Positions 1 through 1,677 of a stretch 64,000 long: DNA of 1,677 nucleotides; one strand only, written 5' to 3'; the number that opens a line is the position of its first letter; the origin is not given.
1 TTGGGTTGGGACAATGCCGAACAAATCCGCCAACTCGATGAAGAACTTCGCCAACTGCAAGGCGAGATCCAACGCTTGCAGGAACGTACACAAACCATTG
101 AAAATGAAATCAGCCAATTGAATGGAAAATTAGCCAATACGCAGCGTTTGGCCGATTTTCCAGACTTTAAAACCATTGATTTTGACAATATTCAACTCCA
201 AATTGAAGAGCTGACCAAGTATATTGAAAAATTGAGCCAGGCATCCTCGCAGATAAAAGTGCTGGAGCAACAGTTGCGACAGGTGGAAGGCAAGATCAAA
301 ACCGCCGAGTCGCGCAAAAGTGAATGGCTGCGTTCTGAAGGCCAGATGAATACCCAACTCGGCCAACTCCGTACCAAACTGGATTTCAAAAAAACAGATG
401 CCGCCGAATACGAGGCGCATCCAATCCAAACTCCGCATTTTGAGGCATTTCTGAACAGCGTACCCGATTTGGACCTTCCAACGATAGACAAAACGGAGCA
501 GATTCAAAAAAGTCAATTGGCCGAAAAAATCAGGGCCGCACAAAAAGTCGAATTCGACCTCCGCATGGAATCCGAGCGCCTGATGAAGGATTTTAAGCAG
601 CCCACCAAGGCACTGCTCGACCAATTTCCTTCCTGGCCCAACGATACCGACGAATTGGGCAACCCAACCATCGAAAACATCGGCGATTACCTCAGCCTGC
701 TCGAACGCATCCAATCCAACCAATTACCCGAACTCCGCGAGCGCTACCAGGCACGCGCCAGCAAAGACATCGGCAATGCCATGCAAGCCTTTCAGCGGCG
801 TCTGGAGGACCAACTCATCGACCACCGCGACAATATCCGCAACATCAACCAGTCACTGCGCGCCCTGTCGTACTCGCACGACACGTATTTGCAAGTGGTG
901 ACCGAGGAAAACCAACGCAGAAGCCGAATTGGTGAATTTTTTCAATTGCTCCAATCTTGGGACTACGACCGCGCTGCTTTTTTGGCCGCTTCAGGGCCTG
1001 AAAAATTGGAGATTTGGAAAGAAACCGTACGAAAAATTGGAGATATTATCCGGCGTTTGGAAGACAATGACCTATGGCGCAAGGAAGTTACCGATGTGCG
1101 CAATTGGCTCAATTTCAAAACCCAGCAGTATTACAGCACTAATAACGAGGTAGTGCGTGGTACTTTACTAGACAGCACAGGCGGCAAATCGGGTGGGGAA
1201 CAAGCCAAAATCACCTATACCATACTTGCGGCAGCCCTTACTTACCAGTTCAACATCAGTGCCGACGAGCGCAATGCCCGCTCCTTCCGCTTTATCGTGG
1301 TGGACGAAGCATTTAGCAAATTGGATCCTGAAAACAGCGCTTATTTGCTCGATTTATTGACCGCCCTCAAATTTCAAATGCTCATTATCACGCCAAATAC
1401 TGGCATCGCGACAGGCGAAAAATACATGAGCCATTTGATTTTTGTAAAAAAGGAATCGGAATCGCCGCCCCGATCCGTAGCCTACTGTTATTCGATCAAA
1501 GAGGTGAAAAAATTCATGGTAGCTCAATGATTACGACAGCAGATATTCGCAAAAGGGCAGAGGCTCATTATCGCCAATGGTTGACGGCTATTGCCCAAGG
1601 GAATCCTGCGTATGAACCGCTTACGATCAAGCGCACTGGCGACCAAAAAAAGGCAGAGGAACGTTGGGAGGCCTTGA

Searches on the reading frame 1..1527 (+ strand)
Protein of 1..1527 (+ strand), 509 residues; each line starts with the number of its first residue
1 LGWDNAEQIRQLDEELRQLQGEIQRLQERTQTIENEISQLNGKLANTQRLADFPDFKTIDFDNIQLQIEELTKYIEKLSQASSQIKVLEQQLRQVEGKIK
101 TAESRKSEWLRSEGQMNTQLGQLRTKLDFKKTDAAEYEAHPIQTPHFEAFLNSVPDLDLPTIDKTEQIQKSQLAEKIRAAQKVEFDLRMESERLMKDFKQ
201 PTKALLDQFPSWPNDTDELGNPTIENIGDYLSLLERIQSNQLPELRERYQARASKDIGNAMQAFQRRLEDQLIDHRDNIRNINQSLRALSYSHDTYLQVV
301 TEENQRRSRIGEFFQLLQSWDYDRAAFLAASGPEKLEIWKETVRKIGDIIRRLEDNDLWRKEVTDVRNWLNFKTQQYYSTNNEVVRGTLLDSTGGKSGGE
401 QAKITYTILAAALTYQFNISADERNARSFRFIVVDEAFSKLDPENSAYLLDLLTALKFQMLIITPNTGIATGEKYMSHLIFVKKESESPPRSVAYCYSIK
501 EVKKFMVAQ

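Call 8: search_protein_families(library=pfam, proteins=[window:1-1527:+], max_evalue=0.001)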
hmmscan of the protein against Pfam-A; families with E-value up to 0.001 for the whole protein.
window:1-1527:+ (509 aa): 1 family
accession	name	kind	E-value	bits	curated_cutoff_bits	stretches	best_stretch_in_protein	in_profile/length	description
PF13558.12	SbcC_Walker_B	-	7.9e-22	77.8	27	1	362-454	2-89/90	SbcC/RAD50-like, Walker B motif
